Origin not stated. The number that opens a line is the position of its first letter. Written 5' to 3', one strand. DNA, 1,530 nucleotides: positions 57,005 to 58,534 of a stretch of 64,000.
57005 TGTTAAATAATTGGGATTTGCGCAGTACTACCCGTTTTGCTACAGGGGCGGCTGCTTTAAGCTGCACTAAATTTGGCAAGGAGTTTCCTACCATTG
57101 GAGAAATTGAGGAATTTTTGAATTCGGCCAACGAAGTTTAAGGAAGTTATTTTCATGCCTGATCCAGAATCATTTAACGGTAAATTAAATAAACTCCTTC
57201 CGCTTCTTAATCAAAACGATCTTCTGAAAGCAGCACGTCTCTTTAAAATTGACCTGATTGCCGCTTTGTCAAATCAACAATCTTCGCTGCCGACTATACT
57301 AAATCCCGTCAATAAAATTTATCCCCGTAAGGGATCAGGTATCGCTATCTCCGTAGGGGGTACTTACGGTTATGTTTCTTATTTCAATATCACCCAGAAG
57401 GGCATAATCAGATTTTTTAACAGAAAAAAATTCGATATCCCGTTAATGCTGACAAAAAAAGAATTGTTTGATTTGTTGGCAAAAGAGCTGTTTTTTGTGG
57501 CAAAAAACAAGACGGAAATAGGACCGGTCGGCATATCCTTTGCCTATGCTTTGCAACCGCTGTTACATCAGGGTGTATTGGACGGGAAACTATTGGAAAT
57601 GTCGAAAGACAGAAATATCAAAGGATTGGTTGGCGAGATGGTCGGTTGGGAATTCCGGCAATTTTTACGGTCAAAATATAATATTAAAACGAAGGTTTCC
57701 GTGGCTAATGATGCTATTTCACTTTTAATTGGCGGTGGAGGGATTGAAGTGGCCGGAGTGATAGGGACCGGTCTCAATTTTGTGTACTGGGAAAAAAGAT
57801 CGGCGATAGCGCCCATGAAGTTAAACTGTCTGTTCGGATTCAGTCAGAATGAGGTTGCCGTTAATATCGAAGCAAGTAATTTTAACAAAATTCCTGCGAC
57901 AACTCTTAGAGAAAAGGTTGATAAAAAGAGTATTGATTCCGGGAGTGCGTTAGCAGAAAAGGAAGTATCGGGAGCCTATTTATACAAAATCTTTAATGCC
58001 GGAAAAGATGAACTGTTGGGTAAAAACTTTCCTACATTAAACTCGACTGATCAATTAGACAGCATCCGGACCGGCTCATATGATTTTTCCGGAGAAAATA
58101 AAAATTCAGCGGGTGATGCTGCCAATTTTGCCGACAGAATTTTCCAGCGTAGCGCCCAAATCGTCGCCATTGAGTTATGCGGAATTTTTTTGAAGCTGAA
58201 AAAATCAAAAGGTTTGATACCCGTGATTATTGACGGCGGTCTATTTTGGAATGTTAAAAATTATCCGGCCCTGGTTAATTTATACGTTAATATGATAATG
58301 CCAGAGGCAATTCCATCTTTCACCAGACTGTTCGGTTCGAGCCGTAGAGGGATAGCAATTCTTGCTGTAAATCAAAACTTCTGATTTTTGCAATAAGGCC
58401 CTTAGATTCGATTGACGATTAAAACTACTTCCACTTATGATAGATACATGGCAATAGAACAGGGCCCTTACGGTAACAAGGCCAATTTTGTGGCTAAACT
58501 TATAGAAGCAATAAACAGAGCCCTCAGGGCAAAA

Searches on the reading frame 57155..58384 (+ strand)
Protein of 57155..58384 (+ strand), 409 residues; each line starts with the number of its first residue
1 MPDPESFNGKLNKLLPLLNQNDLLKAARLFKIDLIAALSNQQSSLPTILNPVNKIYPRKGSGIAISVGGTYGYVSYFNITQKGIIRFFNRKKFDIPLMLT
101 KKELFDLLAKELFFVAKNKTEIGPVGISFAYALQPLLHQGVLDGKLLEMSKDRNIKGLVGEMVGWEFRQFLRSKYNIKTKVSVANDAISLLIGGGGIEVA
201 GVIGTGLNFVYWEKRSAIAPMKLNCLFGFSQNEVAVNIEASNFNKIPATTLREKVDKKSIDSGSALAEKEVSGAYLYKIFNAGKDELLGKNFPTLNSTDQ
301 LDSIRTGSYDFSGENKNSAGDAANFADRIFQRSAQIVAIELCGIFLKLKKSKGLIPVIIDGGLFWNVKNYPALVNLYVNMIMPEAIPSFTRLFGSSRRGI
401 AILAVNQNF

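Call 70: search_protein_families(library=pfam, proteins=[window:57155-58384:+], max_evalue=0.001)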
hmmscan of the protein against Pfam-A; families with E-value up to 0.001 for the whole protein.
window:57155-58384:+ (409 aa): 2 families
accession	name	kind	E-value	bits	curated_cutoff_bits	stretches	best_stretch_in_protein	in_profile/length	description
PF03727.22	Hexokinase_2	-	2.6e-18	66.7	24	2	199-280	2-86/242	Hexokinase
PF00349.27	Hexokinase_1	-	8e-11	42.5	24.3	1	18-193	11-198/201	Hexokinase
